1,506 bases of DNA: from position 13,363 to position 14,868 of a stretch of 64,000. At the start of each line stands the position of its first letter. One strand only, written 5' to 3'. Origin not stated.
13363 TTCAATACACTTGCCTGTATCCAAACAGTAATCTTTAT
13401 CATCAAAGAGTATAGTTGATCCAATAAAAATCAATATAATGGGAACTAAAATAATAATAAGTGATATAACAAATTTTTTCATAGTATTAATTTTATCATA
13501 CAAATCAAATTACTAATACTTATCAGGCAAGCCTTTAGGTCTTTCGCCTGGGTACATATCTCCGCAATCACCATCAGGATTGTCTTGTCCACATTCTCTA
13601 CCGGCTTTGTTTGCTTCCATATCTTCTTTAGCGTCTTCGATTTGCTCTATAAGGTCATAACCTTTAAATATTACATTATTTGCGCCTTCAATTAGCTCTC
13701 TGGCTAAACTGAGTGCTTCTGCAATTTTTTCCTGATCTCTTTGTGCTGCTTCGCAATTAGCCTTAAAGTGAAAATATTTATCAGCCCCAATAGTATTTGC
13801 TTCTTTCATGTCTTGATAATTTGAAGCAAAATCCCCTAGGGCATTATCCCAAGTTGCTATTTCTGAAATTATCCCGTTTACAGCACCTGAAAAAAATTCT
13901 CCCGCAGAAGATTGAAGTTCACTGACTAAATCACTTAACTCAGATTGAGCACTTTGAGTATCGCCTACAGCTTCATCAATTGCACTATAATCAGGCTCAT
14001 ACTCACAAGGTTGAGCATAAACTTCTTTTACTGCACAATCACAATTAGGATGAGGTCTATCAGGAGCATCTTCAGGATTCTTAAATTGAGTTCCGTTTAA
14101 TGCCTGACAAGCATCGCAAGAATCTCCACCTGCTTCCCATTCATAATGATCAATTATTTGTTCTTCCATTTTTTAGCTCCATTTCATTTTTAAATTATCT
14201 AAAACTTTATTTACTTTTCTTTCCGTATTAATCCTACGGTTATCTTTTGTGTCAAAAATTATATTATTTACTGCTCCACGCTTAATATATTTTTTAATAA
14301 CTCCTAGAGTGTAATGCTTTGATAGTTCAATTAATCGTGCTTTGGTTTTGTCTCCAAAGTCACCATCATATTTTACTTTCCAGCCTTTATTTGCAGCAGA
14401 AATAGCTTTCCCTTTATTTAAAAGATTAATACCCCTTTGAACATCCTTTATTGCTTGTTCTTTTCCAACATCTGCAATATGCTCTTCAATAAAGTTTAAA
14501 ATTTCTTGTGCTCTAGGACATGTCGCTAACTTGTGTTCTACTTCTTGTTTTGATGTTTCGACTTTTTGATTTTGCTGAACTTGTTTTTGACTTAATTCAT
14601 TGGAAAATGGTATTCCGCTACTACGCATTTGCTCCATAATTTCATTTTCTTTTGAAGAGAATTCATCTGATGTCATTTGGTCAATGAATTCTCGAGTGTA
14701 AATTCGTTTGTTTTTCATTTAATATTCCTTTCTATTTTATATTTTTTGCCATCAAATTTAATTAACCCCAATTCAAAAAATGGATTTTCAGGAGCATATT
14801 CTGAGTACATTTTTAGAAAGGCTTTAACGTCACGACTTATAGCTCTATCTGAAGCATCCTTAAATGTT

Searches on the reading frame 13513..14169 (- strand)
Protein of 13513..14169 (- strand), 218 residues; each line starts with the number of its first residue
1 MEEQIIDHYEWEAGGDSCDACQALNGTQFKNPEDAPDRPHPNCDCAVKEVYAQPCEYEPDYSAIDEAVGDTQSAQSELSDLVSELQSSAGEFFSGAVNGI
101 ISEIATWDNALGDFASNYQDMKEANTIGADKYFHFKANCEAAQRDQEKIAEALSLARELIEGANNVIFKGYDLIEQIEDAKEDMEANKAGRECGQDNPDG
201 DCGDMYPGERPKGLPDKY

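Call 8: search_protein_families(library=pfam, proteins=[window:13513-14169:-], max_evalue=0.1)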
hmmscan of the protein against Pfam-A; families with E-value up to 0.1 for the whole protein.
window:13513-14169:- (218 aa): 2 families
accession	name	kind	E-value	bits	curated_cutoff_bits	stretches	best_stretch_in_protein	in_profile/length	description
PF00277.23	SAA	-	1.6e-18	67.4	30.8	1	111-218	11-102/102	Serum amyloid A protein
PF21896.2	Talin_IBS2B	-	0.1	13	27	0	100-195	9-99/118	Talin IBS2B domain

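Call 9: search_protein_families(library=ncbifam, proteins=[window:13513-14169:-], max_evalue=0.1)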
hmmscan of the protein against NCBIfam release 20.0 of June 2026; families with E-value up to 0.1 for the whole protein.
window:13513-14169:- (218 aa): 1 family
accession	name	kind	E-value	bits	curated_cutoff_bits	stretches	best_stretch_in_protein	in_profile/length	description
TIGR01641.1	phageSPP1_gp7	domain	0.0079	16.6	39.65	1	3-45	55-103/109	minor capsid protein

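Call 10: search_protein_families(library=padloc, proteins=[window:13513-14169:-], max_evalue=0.1)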
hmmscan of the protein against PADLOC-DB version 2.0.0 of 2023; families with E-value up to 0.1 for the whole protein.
window:13513-14169:- (218 aa): 0 families

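Call 11: search_protein_families(library=phrogs, proteins=[window:13513-14169:-], max_evalue=0.1)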
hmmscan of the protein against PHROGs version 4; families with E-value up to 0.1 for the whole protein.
window:13513-14169:- (218 aa): 7 families
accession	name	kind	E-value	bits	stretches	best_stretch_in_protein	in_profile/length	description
phrog_115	-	head and packaging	0.00078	19.7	1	2-46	263-313/665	minor head protein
phrog_595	-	head and packaging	0.0014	19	1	2-59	243-308/513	head maturation protease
phrog_1657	-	head and packaging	0.0063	16.9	1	15-54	258-301/337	head morphogenesis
phrog_19443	-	head and packaging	0.018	14.5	1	2-76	225-305/579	minor head protein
phrog_31728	-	unknown function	0.04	15.5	0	50-139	14-106/114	-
phrog_2494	-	head and packaging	0.065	13.5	1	14-48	181-216/399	minor head protein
phrog_32287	-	unknown function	0.089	14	0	92-178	7-91/94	-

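Call 43: find_homologous_proteins(query=window:13513-14169:-)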
Query window:13513-14169:- (218 aa): 32 proteins with E <= 0.001 among 215 candidates.
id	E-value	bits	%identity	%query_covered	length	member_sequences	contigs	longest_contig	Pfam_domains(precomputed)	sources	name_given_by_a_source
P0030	1.1e-143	495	100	100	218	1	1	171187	PF00277.24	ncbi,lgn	-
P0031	6.3e-71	257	57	100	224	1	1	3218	PF00277.24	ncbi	-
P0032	5.1e-65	238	52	100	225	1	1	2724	PF00277.24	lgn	-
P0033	6.5e-62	228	52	100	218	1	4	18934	PF00277.24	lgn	-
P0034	9.7e-52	194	48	97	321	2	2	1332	PF00277.24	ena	-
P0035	1.0e-49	188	43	97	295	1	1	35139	PF00277.24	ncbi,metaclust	ncbi:MAG: hypothetical protein A2104_02945, partial [Candidatus Melainabacteria bacterium GWF2_32_7]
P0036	5.3e-49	185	43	96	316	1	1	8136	PF00277.24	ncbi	-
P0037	5.2e-48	182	43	100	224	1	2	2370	PF00277.24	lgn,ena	-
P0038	9.4e-48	181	45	97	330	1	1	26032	PF00277.24,PF04233.20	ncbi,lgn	-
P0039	8.0e-41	159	40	100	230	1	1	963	PF00277.24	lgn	-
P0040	5.3e-38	149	43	97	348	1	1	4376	PF00277.24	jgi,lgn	jgi:hypothetical protein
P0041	1.2e-37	148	35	96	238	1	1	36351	PF00277.24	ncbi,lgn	-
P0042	2.5e-37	147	39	96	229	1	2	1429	PF00277.24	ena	-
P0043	5.3e-37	146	37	96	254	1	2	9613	PF00277.24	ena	-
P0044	2.7e-36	144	39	92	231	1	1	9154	PF00277.24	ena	-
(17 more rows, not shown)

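Call 44: find_encoding_contigs(protein=P0033, flank=5000, max_places=3)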
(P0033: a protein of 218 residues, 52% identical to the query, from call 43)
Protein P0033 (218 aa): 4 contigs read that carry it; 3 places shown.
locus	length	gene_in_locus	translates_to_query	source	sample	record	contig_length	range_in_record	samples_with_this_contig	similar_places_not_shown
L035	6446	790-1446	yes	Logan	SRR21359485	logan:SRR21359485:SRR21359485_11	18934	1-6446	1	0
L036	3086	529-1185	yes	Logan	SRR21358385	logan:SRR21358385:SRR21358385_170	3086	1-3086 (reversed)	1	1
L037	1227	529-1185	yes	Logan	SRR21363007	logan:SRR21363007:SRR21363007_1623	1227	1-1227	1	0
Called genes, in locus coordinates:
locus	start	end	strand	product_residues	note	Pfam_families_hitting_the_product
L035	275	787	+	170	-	-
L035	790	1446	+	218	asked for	PF00277:SAA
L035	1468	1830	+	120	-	-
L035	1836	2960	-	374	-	PF13784:Fic_N, PF02661:Fic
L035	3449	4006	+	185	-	PF28043:KwaA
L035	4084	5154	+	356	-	PF16162:KwaB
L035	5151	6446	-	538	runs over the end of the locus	PF00239:Resolvase, PF07508:Recombinase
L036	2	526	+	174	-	?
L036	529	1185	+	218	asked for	PF00277:SAA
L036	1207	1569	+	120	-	-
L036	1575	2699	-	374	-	PF13784:Fic_N, PF02661:Fic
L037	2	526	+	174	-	?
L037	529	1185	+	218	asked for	PF00277:SAA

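Call 45: find_encoding_contigs(protein=P0038, flank=5000, max_places=2)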
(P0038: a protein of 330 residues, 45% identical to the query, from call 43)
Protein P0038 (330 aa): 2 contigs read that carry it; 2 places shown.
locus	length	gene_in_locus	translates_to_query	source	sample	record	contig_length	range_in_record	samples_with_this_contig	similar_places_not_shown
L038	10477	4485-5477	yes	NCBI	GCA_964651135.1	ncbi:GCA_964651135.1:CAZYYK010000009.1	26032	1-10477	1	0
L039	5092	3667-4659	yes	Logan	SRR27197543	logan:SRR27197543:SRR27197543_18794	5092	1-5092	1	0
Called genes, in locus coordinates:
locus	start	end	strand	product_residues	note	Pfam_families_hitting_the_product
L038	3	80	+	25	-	?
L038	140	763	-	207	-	-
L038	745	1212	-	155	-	PF09858:DUF2085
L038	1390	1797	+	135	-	-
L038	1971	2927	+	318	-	PF13237:Fer4_10 (weak), PF14697:Fer4_21 (faint), PF12838:Fer4_7 (weak), PF13187:Fer4_9 (weak), PF13484:Fer4_16 (faint)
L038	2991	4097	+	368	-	-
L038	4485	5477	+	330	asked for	PF04233:Phage_Mu_F (weak), PF00277:SAA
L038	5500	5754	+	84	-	-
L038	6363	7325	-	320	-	PF01370:Epimerase, PF04321:RmlD_sub_bind, PF16363:GDP_Man_Dehyd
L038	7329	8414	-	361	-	PF01370:Epimerase, PF04321:RmlD_sub_bind (weak), PF16363:GDP_Man_Dehyd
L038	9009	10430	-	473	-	PF02810:SEC-C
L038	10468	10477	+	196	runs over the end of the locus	-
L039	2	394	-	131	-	?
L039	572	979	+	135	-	-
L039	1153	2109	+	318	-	PF13237:Fer4_10 (weak), PF14697:Fer4_21 (faint), PF12838:Fer4_7 (weak), PF13187:Fer4_9 (weak), PF13484:Fer4_16 (faint)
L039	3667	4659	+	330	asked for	PF04233:Phage_Mu_F (weak), PF00277:SAA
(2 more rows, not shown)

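Call 46: find_encoding_contigs(protein=P0030, flank=3000, max_places=2)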
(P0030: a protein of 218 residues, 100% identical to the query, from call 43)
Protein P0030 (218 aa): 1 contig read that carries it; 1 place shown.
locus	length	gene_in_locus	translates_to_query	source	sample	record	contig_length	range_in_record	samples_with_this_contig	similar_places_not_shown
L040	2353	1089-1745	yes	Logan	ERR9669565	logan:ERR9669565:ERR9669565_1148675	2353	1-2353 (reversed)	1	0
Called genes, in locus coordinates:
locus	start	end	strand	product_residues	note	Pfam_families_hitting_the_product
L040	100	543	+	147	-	PF13182:DUF4007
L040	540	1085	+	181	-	-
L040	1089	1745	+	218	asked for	PF00277:SAA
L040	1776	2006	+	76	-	-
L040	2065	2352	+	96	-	?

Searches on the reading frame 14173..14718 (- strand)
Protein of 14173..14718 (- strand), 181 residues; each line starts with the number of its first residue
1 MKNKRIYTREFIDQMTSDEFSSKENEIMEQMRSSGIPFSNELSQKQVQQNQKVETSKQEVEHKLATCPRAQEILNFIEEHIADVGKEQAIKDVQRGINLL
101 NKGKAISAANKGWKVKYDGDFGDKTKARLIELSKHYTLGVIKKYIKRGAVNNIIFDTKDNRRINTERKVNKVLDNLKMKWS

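Call 8: search_protein_families(library=pfam, proteins=[window:14173-14718:-], max_evalue=0.1)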
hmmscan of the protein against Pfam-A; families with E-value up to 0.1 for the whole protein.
window:14173-14718:- (181 aa): 4 families
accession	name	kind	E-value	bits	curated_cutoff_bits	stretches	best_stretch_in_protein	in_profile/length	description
PF08463.15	EcoEI_R_C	-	0.016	15.8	24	1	48-95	83-129/163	EcoEI R protein C-terminal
PF22564.2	HAAS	-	0.024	15.4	27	1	69-88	17-36/55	HAAS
PF04857.26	CAF1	-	0.026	14.3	24.2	1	6-173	96-199/320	CAF1 family ribonuclease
PF04961.17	FTCD_C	-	0.044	13.9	24.5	1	40-103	90-152/182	Formiminotransferase-cyclodeaminase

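Call 9: search_protein_families(library=ncbifam, proteins=[window:14173-14718:-], max_evalue=0.1)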
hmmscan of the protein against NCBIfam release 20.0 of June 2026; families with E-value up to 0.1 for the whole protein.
window:14173-14718:- (181 aa): 1 family
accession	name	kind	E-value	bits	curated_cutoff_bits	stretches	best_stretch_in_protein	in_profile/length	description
NF010673.0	PRK14070.1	equivalog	0.051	13.6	119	0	71-110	11-48/75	exodeoxyribonuclease VII small subunit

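Call 10: search_protein_families(library=padloc, proteins=[window:14173-14718:-], max_evalue=0.1)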
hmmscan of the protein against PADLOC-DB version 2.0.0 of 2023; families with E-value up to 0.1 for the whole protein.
window:14173-14718:- (181 aa): 0 families

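Call 11: search_protein_families(library=phrogs, proteins=[window:14173-14718:-], max_evalue=0.1)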
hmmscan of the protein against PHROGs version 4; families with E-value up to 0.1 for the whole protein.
window:14173-14718:- (181 aa): 0 families
